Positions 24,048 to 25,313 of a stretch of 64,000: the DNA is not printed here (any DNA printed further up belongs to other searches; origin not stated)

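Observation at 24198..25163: A compositionally foreign 321-aa protein of unknown function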

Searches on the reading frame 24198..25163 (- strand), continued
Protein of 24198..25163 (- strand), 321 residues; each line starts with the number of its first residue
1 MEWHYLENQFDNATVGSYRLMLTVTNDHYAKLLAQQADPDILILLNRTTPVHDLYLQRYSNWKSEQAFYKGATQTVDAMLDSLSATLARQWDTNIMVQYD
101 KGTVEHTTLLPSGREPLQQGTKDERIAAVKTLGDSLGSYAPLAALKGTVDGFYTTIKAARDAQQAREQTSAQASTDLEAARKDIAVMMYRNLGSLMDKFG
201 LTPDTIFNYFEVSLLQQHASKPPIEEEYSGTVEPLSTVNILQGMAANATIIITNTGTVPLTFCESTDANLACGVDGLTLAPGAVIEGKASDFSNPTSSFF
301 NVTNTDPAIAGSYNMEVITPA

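Call 47: find_related_loci(query=A1, collection=viral_contigs, flank=10000)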
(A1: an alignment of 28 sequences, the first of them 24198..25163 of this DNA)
Query A1 (321 aa) in viral_contigs; peptide patterns used: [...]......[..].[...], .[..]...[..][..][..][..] (x = any residue, [..] = any of these).
100 stretches matched a pattern, but none encodes a relative of the query by tblastn (E <= 1e-3).

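Call 48: find_related_loci(query=A1, collection=genome_contigs, flank=10000)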
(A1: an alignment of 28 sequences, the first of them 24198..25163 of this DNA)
Query A1 (321 aa) in genome_contigs; peptide patterns used: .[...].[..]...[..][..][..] (x = any residue, [..] = any of these).
70 stretches matched a pattern; 28 encode a relative of the query (tblastn E <= 1e-3); 28 distinct loci.
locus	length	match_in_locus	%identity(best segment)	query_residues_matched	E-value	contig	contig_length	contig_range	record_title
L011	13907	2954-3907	47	1-318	3e-90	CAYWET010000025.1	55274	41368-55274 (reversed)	MAG TPA_asm: uncultured Chryseobacterium sp. isolate SRP334346_co1_109 genome assembly, contig: NODE_674_length_55274_co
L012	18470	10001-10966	45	1-318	4e-84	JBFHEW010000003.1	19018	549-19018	MAG: Bacteroidia bacterium isolate Mix_sand07.2021.05.G.11 k141_167819_length_19018_cov_22.2641, whole genome shotgun se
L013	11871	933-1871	47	2-318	1e-79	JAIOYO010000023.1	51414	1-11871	MAG: Flavobacteriales bacterium isolate Tobar13m-G10 Tobar13m-C870, whole genome shotgun sequence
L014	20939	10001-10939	47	2-318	8e-79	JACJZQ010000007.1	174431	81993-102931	MAG: Flavobacteriales bacterium isolate HK-STAS-BACT-68 HK-STAS-BACT-68_7, whole genome shotgun sequence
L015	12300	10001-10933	42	3-318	6e-76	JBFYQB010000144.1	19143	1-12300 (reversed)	MAG: Flavobacteriales bacterium isolate PPR_0170 PPR_0170_bin.38.fa_k121_1078329, whole genome shotgun sequence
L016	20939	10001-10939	46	2-318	9e-75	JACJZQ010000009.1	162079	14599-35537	MAG: Flavobacteriales bacterium isolate HK-STAS-BACT-68 HK-STAS-BACT-68_9, whole genome shotgun sequence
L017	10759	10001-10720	47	3-244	3e-70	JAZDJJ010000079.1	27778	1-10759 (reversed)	MAG: Bacteroidota bacterium isolate MEGAHIT-group-0.474 k141_2434161, whole genome shotgun sequence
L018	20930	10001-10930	41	3-313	3e-68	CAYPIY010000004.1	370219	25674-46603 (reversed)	MAG TPA_asm: uncultured Bacteroidota bacterium isolate binchicken_co115_100 genome assembly, contig: NODE_16_length_3702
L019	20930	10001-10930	39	3-313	1e-64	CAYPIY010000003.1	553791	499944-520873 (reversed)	MAG TPA_asm: uncultured Bacteroidota bacterium isolate binchicken_co115_100 genome assembly, contig: NODE_8_length_55379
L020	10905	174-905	44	3-244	2e-59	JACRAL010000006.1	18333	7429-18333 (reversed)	MAG: Bacteroidetes bacterium isolate NC_groundwater_1592_Pr3_B-0.1um_39_19 SR-2_scaffold_141_40942, whole genome shotgun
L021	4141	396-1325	37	3-315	4e-57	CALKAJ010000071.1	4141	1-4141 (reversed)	MAG TPA_asm: uncultured Ignavibacteriae bacterium isolate SRR6007446_bin.4_CONCOCT_v1.1_MAG genome assembly, contig: ERZ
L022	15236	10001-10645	45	2-216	1e-56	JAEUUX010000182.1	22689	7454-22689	MAG: Chitinophagales bacterium isolate new MAG-366 k141_4046506, whole genome shotgun sequence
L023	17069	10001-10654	45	3-220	6e-56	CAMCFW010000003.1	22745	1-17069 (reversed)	MAG: Chryseobacterium gleum isolate MiH-22jul19-154 genome assembly, contig: MiH-22jul19-C4218, whole genome shotgun seq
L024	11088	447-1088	44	3-216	1e-53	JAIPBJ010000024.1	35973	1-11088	MAG: Flavobacteriales bacterium isolate Tobar13m-G24 Tobar13m-C1359, whole genome shotgun sequence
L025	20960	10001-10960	35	3-318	3e-53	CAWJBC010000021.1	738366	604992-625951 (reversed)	MAG: uncultured Bacteroidales bacterium isolate MFD04716.bin.1.251 genome assembly, contig: contig_9819, whole genome sh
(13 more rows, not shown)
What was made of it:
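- Closest known: F-plasmid sopC-type centromere. Different: The array lies upstream of a single unrelated gene, and several divergent copies occur per chromosome (call 48).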

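Call 52: find_homologous_proteins(query=A2, max_evalue=0.00001)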
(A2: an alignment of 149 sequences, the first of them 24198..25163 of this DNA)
Query A2 (149 sequences) (321 aa, profile of the alignment): 27 proteins with E <= 0.00001 among 8000 candidates.
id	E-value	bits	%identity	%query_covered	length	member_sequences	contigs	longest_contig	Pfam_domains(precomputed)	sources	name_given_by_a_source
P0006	2.4e-134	466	70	100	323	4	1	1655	-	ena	-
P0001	2.7e-133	462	100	100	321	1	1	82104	-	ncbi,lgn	-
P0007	3.4e-132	459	67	100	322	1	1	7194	-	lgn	-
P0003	5.4e-132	458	72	100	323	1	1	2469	-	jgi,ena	-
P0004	3.8e-131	455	72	100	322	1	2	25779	-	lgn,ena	-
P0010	4.1e-131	455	66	100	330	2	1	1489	-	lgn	-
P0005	6.5e-131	455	71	100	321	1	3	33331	-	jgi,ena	-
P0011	1.2e-130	454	63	100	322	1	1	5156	-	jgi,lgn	jgi:hypothetical protein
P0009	5.4e-130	451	67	100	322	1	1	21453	-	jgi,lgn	jgi:hypothetical protein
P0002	1.1e-128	447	82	100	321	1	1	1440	-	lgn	-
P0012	2.4e-128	446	63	99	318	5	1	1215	-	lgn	-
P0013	5.2e-128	445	62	100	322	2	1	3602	-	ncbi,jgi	jgi:hypothetical protein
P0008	4.8e-127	442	68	100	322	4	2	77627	-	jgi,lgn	jgi:hypothetical protein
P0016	2.4e-120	420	51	99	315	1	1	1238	-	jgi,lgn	jgi:hypothetical protein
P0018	3.4e-120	419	50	99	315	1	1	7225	-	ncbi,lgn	-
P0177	2.9e-103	364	26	98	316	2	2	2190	PF16392.12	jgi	jgi:hypothetical protein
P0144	2.0e-102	361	26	98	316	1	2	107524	-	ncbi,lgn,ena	-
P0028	3.0e-60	222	30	66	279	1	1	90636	-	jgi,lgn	-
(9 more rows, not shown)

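Call 53: search_protein_families(library=pfam, proteins=[P0177, P0036, P0037, P0048, P0071, P0093, P0118, P0122, P0144, P0132], max_evalue=0.01)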
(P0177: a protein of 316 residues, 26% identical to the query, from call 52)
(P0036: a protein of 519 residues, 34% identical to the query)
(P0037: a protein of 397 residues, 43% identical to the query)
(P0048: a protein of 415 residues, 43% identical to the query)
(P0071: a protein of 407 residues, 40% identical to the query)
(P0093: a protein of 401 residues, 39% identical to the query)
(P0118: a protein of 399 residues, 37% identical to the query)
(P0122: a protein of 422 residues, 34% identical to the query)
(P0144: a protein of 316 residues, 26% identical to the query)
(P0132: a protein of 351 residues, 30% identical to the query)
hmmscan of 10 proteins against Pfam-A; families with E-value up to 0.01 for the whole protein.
P0177 (316 aa): 1 family
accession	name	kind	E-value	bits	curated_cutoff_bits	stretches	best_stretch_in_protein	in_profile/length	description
PF16392.11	DUF5001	-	2.1e-05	24.9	23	1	248-289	16-57/86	Ig-like domain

P0036 (519 aa): 1 family
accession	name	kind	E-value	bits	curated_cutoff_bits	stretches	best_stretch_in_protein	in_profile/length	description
PF22610.1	CovS-like_HAMP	-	0.0054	17.1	27.4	0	257-302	9-54/57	Histidine kinase, HAMP domain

P0037 (397 aa): 0 families

P0048 (415 aa): 1 family
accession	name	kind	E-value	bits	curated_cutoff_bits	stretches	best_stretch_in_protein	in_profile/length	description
PF18911.6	PKD_4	-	0.00042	20.8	27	1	232-302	3-67/85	PKD domain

P0071 (407 aa): 0 families

P0093 (401 aa): 0 families

P0118 (399 aa): 0 families

P0122 (422 aa): 0 families

P0144 (316 aa): 1 family
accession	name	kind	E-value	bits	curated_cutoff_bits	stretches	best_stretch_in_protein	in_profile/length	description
PF16392.11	DUF5001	-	0.0012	19.2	23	1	249-288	17-56/86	Ig-like domain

P0132 (351 aa): 0 families

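Call 76: search_protein_families(library=padloc, proteins=[window:24198-25163:-, P0028, P0036, P0144], max_evalue=1)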
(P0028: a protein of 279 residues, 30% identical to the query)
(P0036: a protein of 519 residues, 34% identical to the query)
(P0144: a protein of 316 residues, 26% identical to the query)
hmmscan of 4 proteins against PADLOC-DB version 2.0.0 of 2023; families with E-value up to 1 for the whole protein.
window:24198-25163:- (321 aa): 0 families

P0028 (279 aa): 0 families

P0036 (519 aa): 0 families

P0144 (316 aa): 0 families
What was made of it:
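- Tried and rejected: No PADLOC hit (call 76).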

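Call 90: list_cluster_members(proteins=[P0001, P0013, P0018, P0144, P0024])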
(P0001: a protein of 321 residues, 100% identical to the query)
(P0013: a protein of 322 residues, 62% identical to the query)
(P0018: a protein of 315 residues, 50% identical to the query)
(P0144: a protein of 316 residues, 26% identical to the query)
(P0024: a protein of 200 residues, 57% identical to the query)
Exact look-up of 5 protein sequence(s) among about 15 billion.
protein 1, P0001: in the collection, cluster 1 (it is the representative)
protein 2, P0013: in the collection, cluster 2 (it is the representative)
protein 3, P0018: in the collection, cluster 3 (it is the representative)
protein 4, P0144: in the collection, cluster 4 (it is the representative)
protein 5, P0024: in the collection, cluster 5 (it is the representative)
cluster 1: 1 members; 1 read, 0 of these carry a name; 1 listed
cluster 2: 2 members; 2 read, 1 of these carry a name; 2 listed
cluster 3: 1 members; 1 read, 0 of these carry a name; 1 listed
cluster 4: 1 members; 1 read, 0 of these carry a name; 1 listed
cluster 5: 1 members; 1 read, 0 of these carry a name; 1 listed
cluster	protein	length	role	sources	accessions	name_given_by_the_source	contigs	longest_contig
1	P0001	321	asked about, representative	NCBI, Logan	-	-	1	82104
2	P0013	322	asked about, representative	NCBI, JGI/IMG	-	hypothetical protein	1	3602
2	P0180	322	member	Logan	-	-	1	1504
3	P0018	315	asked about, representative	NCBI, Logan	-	-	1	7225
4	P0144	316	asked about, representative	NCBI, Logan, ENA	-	-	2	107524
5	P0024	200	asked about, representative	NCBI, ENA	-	-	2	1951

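Call 91: search_dna_similar(query=window:24198-25163:-, collection=plasmids, mode=protein, max_evalue=0.001)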
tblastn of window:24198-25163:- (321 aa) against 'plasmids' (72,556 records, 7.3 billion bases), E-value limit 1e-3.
No match.
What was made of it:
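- On Iteron-Rep replicon: tblastn against 72,556 plasmid records gave no match (call 91).
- Closest known: Iteron-controlled plasmid rep genes. Different: The context is chromosomal and there is no plasmid hit (call 91).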

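Call 92: search_dna_similar(query=window:24198-25163:-, collection=phages, mode=protein, max_evalue=0.001)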
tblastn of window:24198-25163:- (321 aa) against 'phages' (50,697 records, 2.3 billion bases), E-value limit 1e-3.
No match.
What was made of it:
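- The family was not found in phage or plasmid collections (calls 47, 91, 92). There is no hit in 72,556 plasmid records (call 91) or in phages (calls 47, 92).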
